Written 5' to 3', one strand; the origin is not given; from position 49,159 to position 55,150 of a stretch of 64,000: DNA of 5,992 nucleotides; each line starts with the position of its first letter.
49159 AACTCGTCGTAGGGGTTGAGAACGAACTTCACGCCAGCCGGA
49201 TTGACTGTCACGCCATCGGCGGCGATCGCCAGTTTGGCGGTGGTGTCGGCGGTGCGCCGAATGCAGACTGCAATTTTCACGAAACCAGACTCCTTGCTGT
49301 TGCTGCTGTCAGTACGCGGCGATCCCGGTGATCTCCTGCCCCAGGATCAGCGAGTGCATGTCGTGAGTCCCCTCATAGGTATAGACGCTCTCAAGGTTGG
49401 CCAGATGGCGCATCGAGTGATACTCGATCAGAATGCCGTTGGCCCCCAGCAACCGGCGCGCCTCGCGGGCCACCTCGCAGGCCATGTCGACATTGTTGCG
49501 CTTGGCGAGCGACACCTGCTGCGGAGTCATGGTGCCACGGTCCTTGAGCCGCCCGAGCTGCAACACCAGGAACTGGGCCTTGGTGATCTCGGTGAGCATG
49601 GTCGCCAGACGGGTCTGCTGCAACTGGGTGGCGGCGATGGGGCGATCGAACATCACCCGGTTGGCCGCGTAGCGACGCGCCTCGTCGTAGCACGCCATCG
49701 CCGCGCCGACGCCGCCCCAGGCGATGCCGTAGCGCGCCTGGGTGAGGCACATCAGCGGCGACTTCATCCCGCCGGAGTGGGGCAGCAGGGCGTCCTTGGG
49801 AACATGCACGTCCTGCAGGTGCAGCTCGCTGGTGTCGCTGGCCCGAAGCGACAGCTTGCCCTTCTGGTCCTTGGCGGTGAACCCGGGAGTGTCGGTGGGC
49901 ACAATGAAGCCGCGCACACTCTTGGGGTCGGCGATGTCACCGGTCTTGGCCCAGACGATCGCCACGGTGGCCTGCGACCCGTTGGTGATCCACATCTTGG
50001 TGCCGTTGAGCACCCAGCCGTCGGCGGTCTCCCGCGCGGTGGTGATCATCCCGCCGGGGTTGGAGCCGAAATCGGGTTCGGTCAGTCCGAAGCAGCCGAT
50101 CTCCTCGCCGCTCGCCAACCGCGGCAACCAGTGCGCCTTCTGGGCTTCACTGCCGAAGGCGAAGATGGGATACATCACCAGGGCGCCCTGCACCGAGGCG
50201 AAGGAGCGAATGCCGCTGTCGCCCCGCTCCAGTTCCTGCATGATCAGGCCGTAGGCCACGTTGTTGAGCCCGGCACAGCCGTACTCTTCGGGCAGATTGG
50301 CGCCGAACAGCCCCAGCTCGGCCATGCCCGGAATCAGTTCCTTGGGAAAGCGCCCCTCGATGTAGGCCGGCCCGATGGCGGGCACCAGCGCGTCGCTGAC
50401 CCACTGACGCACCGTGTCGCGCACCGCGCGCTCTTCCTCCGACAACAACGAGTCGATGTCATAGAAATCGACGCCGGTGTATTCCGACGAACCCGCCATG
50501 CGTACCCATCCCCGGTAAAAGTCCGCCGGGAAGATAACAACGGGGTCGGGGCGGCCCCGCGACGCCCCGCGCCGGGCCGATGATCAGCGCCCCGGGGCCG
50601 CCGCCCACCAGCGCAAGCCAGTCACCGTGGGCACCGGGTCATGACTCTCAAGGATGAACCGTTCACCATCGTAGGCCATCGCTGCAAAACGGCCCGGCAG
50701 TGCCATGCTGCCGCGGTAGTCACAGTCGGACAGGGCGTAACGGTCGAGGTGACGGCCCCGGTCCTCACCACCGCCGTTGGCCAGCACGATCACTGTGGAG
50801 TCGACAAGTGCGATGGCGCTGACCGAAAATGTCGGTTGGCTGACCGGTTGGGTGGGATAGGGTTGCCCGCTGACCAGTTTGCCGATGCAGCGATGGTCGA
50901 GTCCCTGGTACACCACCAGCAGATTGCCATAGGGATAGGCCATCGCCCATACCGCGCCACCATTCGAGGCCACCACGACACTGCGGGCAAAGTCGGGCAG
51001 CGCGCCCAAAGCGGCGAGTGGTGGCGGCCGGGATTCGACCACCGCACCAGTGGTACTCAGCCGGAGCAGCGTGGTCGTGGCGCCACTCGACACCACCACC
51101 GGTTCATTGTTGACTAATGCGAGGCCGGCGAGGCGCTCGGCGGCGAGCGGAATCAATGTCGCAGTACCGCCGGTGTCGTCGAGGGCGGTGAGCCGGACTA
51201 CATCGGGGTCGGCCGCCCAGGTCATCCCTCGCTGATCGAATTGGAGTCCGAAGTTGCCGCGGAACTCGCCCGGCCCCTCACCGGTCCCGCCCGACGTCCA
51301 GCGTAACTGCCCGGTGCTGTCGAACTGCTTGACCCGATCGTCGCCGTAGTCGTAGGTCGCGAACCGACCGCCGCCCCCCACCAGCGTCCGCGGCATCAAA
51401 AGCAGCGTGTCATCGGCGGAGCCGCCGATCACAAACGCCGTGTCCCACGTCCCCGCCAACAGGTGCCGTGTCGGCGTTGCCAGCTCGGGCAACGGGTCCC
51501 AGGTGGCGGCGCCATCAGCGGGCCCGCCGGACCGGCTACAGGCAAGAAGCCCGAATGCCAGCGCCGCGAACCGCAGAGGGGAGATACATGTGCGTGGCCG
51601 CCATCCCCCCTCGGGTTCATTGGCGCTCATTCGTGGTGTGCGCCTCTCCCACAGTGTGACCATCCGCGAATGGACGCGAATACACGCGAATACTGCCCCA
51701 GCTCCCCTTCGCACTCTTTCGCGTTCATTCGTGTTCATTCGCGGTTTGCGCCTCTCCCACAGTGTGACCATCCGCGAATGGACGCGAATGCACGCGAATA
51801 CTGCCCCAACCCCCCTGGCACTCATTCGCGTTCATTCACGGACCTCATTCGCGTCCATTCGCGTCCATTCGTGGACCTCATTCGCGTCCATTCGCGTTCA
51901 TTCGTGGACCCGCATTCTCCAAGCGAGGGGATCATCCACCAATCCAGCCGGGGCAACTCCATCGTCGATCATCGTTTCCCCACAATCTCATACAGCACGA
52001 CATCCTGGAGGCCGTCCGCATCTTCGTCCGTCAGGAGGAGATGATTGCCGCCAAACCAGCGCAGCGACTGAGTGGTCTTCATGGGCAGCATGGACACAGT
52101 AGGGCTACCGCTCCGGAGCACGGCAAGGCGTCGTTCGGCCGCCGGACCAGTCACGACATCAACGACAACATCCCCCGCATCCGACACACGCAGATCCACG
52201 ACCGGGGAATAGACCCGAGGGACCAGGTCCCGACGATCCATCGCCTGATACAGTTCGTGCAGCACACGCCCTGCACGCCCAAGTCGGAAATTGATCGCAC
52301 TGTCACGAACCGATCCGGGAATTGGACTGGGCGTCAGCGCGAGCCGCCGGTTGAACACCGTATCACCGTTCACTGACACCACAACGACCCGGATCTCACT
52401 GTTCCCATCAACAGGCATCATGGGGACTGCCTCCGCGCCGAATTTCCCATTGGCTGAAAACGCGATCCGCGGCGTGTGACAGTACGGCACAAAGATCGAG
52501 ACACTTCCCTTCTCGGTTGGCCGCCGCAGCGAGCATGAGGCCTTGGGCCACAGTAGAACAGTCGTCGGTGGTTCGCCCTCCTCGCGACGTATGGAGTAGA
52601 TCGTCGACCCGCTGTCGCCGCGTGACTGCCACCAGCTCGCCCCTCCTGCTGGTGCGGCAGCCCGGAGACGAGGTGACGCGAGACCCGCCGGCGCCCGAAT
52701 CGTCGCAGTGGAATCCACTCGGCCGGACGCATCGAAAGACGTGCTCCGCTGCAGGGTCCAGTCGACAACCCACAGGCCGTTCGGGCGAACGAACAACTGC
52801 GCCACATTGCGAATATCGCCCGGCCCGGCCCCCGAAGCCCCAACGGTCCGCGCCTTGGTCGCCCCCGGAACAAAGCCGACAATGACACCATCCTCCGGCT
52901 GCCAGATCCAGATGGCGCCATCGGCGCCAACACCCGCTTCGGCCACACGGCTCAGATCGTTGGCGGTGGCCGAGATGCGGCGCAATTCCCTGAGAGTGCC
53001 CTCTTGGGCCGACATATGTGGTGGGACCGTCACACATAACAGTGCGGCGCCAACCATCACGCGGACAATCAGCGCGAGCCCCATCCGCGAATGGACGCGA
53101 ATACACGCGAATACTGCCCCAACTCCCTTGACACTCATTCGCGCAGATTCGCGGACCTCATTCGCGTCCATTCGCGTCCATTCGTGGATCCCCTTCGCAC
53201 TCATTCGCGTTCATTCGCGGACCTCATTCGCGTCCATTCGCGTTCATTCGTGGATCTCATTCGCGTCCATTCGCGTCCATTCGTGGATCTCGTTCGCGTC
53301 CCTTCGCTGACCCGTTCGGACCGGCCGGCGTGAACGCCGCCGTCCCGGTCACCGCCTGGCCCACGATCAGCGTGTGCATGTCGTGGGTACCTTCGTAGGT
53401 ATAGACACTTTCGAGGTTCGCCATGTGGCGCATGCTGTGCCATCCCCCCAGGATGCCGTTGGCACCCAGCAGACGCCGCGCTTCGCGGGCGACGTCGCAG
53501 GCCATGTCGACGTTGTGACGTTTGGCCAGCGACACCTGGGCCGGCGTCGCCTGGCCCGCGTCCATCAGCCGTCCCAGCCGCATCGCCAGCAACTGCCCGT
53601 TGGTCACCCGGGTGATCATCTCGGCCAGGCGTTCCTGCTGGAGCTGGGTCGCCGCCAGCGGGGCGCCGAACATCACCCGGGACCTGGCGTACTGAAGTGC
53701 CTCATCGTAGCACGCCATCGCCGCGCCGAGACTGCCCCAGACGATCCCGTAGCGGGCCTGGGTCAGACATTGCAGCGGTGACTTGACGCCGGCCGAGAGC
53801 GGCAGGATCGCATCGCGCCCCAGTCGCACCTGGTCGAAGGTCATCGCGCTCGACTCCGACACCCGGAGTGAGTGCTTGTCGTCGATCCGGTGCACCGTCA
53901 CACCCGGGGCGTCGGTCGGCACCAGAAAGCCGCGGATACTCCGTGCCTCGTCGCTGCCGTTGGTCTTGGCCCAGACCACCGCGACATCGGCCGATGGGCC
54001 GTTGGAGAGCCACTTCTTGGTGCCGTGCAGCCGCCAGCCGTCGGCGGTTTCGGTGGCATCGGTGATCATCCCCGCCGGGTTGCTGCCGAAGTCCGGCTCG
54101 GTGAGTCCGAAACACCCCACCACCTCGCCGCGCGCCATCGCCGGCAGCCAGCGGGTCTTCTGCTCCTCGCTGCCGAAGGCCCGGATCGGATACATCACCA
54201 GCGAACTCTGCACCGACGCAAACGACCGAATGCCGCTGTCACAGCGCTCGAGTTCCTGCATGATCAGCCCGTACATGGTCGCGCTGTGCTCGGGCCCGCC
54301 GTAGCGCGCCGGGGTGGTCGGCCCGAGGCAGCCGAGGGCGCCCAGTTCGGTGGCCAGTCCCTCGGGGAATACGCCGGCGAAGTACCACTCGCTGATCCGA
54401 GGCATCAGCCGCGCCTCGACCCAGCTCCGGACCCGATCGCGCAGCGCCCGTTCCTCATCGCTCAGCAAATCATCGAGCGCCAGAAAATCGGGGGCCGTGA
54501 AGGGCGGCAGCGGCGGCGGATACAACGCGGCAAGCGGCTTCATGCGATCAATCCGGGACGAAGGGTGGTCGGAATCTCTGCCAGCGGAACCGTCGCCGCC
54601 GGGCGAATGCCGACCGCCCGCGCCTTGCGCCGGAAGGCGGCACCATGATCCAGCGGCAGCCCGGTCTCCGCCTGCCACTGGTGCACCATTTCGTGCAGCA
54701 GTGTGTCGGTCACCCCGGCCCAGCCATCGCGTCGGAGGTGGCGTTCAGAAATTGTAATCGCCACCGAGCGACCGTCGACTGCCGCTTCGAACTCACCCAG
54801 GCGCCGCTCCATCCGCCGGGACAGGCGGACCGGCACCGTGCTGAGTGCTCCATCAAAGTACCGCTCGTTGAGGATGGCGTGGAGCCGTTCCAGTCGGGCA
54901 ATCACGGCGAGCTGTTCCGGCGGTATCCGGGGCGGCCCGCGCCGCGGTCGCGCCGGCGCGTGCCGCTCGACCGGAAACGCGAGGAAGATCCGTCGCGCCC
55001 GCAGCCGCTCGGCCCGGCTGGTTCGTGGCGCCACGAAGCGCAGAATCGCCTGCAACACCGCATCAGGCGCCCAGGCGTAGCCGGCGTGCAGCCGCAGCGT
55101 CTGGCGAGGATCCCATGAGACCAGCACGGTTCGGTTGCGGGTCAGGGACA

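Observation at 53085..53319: Second locus of the same element: hairpin butted against the P2 start codon plus five phased 33-bp units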

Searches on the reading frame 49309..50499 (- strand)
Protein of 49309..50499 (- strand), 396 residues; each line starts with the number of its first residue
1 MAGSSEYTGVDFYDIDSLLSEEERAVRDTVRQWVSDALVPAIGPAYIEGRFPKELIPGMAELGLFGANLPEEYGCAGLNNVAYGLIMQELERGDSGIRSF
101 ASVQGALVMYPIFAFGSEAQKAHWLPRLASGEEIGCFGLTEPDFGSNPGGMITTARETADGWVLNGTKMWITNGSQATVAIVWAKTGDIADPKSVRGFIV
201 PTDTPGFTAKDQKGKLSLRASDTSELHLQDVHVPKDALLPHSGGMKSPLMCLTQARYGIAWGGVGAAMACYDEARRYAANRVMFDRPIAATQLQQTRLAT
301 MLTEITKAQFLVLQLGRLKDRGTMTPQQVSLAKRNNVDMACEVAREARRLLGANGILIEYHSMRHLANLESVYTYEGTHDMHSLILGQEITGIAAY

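Call 10: search_protein_families(library=pfam, proteins=[window:49309-50499:-], max_evalue=0.01)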
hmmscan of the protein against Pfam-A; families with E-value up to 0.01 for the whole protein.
window:49309-50499:- (396 aa): 5 families
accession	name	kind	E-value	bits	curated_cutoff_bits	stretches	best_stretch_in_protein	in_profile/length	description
PF02771.21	Acyl-CoA_dh_N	-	8.9e-37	126.4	22.9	1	20-132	1-113/113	Acyl-CoA dehydrogenase, N-terminal domain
PF00441.29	Acyl-CoA_dh_1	-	8.6e-29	101.1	22.4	1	244-389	3-148/150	Acyl-CoA dehydrogenase, C-terminal domain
PF02770.24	Acyl-CoA_dh_M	-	3.6e-24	85.2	33.3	1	136-231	1-97/97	Acyl-CoA dehydrogenase, middle domain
PF08028.16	Acyl-CoA_dh_2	-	3.4e-08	34.3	22.7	1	258-374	2-128/134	Acyl-CoA dehydrogenase, C-terminal domain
PF11794.13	HpaB_N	-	0.0047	17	35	1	154-208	170-226/270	4-hydroxyphenylacetate 3-hydroxylase N terminal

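Call 20: find_encoding_contigs(protein=window:49309-50499:-, flank=6000, max_places=6)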
Protein window:49309-50499:- (396 aa): 1 contig read that carries it; 1 place shown.
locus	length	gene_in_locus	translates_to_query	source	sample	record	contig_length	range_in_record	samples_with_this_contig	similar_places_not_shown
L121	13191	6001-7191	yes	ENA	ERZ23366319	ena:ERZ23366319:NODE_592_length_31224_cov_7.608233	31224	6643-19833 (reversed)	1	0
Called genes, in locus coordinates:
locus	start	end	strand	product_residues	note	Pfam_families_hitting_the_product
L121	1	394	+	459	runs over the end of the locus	-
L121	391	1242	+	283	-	PF00149:Metallophos, PF12850:Metallophos_2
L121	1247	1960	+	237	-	PF10263:SprT-like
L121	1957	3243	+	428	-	PF02771:Acyl-CoA_dh_N, PF02770:Acyl-CoA_dh_M, PF00441:Acyl-CoA_dh_1, PF08028:Acyl-CoA_dh_2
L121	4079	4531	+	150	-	-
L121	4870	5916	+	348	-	-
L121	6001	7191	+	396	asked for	PF02771:Acyl-CoA_dh_N, PF02770:Acyl-CoA_dh_M, PF00441:Acyl-CoA_dh_1, PF08028:Acyl-CoA_dh_2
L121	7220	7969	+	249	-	PF01012:ETF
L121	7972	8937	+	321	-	PF01012:ETF, PF00766:ETF_alpha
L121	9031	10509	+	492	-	PF00890:FAD_binding_2, PF01266:DAO, PF07992:Pyr_redox_2 (faint), PF02910:Succ_DH_flav_C (weak)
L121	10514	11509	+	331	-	PF02445:NadA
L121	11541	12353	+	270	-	PF02749:QRPTase_N, PF01729:QRPTase_C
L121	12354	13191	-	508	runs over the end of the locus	PF01645:Glu_synthase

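Call 82: find_homologous_proteins(query=window:49309-50499:-, max_evalue=1e-100)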
Query window:49309-50499:- (396 aa): 7998 proteins with E <= 1e-100 among 8000 candidates; the best 120 are listed.
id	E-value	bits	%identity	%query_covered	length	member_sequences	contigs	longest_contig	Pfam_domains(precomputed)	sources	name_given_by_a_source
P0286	4.4e-266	900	100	100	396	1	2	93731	PF02770.25,PF00441.30,PF08028.17,PF02771.22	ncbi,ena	-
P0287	7.7e-265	896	99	100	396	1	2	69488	PF02770.25,PF00441.30,PF08028.17,PF02771.22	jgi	jgi:glutaryl-CoA dehydrogenase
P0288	1.1e-263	892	99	100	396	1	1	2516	PF02770.25,PF00441.30,PF08028.17,PF02771.22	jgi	jgi:glutaryl-CoA dehydrogenase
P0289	2.0e-250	849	95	100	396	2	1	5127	PF02770.25,PF00441.30,PF08028.17,PF02771.22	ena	-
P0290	7.6e-250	847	94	100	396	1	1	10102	PF02770.25,PF00441.30,PF08028.17,PF02771.22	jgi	jgi:glutaryl-CoA dehydrogenase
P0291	1.3e-249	846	94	100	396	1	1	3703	PF02770.25,PF00441.30,PF08028.17,PF02771.22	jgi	jgi:glutaryl-CoA dehydrogenase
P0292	2.5e-249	845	94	100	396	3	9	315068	PF02770.25,PF00441.30,PF08028.17,PF02771.22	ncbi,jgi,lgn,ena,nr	ncbi:MAG: acyl-CoA dehydrogenase family protein [Gemmatimonadetes bacterium]|nr:acyl-CoA dehydrogena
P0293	3.8e-249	844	93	100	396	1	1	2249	PF02770.25,PF00441.30,PF08028.17,PF02771.22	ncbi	-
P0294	9.9e-248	840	92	100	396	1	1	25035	PF02770.25,PF00441.30,PF08028.17,PF02771.22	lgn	-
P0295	1.6e-247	839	93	100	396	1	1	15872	PF02770.25,PF00441.30,PF08028.17,PF02771.22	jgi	jgi:glutaryl-CoA dehydrogenase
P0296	6.0e-247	837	93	100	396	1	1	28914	PF02770.25,PF00441.30,PF08028.17,PF02771.22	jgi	jgi:glutaryl-CoA dehydrogenase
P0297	8.5e-247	837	91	100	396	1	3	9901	PF02770.25,PF00441.30,PF08028.17,PF02771.22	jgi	jgi:glutaryl-CoA dehydrogenase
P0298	6.4e-246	834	91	100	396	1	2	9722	PF02770.25,PF00441.30,PF08028.17,PF02771.22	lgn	-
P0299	1.1e-245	833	91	100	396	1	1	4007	PF02770.25,PF00441.30,PF08028.17,PF02771.22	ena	-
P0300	1.8e-245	832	92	100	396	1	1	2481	PF02770.25,PF00441.30,PF08028.17,PF02771.22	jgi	jgi:glutaryl-CoA dehydrogenase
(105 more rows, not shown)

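Call 83: find_encoding_contigs(protein=P0287, flank=7000, max_places=3)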
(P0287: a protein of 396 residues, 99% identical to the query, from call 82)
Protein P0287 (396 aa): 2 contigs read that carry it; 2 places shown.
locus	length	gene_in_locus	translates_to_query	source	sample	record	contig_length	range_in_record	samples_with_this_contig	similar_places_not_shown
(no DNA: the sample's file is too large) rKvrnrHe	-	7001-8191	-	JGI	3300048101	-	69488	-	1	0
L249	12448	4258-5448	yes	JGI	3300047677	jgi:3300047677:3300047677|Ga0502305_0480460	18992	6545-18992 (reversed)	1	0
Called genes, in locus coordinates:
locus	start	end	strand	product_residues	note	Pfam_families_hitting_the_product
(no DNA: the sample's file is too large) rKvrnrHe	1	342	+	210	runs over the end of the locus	-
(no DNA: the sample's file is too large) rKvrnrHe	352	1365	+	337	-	PF00180:Iso_dh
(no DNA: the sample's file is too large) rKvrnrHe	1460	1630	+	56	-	-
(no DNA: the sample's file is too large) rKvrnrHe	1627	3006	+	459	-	-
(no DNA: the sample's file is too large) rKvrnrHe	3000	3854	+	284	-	PF00149:Metallophos, PF12850:Metallophos_2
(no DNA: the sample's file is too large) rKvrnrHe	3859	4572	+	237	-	PF10263:SprT-like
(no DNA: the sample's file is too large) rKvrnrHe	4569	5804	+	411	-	PF02771:Acyl-CoA_dh_N, PF02770:Acyl-CoA_dh_M, PF00441:Acyl-CoA_dh_1, PF08028:Acyl-CoA_dh_2 (weak)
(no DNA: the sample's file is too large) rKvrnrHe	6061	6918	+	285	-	-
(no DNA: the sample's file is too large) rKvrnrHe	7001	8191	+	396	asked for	PF02771:Acyl-CoA_dh_N, PF02770:Acyl-CoA_dh_M, PF00441:Acyl-CoA_dh_1, PF08028:Acyl-CoA_dh_2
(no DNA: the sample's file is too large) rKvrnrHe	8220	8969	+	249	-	PF01012:ETF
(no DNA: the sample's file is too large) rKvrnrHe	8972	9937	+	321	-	PF01012:ETF, PF00766:ETF_alpha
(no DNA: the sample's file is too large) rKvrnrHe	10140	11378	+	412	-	PF17170:DUF5128 (faint)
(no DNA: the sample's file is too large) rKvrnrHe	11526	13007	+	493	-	PF00890:FAD_binding_2, PF01266:DAO (weak), PF07992:Pyr_redox_2 (faint), PF02910:Succ_DH_flav_C (weak)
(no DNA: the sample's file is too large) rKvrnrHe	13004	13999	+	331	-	PF02445:NadA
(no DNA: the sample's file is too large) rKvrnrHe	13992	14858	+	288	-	PF02749:QRPTase_N, PF01729:QRPTase_C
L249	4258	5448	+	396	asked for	PF02771:Acyl-CoA_dh_N, PF02770:Acyl-CoA_dh_M, PF00441:Acyl-CoA_dh_1, PF08028:Acyl-CoA_dh_2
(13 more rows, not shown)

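Call 84: find_encoding_contigs(protein=P0292, flank=7000, max_places=4)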
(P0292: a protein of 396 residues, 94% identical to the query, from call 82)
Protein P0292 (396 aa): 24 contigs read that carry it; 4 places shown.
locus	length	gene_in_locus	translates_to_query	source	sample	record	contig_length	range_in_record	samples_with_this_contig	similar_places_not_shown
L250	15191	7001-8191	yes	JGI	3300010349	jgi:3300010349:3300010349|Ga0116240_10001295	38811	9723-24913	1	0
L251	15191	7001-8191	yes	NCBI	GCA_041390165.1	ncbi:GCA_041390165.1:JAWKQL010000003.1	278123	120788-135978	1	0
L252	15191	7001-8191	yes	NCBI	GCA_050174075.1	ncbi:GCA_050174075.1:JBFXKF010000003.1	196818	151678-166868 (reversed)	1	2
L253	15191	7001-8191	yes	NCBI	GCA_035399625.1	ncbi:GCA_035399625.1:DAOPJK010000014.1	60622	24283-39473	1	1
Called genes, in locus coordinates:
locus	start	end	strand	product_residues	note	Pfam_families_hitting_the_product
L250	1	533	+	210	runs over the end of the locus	-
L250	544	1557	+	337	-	PF00180:Iso_dh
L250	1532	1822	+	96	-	-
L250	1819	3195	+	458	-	-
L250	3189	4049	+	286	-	PF00149:Metallophos, PF12850:Metallophos_2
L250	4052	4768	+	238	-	PF10263:SprT-like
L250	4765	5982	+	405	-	PF02771:Acyl-CoA_dh_N, PF02770:Acyl-CoA_dh_M, PF00441:Acyl-CoA_dh_1, PF08028:Acyl-CoA_dh_2 (weak)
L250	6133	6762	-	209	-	PF13505:OMP_b-brl, PF03922:OmpW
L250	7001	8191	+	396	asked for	PF02771:Acyl-CoA_dh_N, PF02770:Acyl-CoA_dh_M, PF00441:Acyl-CoA_dh_1, PF08028:Acyl-CoA_dh_2 (weak)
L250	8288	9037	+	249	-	PF01012:ETF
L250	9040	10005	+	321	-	PF01012:ETF, PF00766:ETF_alpha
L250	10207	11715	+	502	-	PF00890:FAD_binding_2, PF01266:DAO, PF03486:HI0933_like (faint), PF07992:Pyr_redox_2 (faint), PF02910:Succ_DH_flav_C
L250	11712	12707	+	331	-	PF02445:NadA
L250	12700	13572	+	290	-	PF02749:QRPTase_N, PF01729:QRPTase_C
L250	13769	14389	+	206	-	PF01205:Impact_N, PF09186:DUF1949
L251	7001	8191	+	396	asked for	PF02771:Acyl-CoA_dh_N, PF02770:Acyl-CoA_dh_M, PF00441:Acyl-CoA_dh_1, PF08028:Acyl-CoA_dh_2 (weak)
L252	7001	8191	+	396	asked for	PF02771:Acyl-CoA_dh_N, PF02770:Acyl-CoA_dh_M, PF00441:Acyl-CoA_dh_1, PF08028:Acyl-CoA_dh_2 (weak)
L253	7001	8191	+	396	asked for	PF02771:Acyl-CoA_dh_N, PF02770:Acyl-CoA_dh_M, PF00441:Acyl-CoA_dh_1, PF08028:Acyl-CoA_dh_2 (weak)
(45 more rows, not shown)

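Call 87: find_encoding_contigs(protein=P0289, flank=7000, max_places=3)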
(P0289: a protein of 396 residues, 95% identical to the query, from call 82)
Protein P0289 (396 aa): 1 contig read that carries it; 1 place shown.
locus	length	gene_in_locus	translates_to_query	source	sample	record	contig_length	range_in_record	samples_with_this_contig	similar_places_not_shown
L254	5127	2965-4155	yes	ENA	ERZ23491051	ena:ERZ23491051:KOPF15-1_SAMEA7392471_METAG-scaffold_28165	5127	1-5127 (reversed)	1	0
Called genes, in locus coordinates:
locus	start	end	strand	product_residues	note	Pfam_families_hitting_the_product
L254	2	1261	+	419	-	?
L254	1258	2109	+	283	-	PF00149:Metallophos, PF12850:Metallophos_2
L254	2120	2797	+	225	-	PF10263:SprT-like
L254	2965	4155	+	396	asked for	PF02771:Acyl-CoA_dh_N, PF02770:Acyl-CoA_dh_M, PF00441:Acyl-CoA_dh_1, PF08028:Acyl-CoA_dh_2 (weak)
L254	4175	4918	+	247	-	PF01012:ETF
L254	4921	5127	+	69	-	?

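Call 88: find_encoding_contigs(protein=P0296, flank=7000, max_places=3)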
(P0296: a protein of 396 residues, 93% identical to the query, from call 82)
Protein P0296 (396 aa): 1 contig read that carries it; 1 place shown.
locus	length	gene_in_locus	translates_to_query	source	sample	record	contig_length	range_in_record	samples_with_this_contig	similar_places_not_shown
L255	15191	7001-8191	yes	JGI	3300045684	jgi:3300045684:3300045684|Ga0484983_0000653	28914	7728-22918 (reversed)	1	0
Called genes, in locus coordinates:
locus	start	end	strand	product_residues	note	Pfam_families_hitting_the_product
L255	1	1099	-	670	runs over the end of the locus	PF02554:CstA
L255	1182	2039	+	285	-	PF00106:adh_short, PF01370:Epimerase (weak), PF08659:KR, PF13561:adh_short_C2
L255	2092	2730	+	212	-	-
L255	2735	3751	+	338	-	PF00180:Iso_dh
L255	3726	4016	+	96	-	-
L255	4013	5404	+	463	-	-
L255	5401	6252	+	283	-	PF00149:Metallophos, PF12850:Metallophos_2 (weak)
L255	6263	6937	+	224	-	PF10263:SprT-like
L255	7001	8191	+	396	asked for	PF02771:Acyl-CoA_dh_N, PF02770:Acyl-CoA_dh_M, PF00441:Acyl-CoA_dh_1, PF08028:Acyl-CoA_dh_2 (weak)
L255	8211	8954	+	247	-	PF01012:ETF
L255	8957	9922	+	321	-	PF01012:ETF, PF00766:ETF_alpha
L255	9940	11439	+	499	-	PF00890:FAD_binding_2, PF01134:GIDA (faint), PF01266:DAO, PF07992:Pyr_redox_2 (faint), PF02910:Succ_DH_flav_C (weak)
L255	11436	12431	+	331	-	PF02445:NadA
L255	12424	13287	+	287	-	PF02749:QRPTase_N, PF01729:QRPTase_C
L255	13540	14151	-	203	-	PF01205:Impact_N, PF09186:DUF1949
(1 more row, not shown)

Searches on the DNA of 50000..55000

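Call 6: search_rna_families(source=window, start=50000, end=55000, threshold=evalue, max_evalue=1)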
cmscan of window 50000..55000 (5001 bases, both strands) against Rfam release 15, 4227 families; matches with E-value up to 1: 0.
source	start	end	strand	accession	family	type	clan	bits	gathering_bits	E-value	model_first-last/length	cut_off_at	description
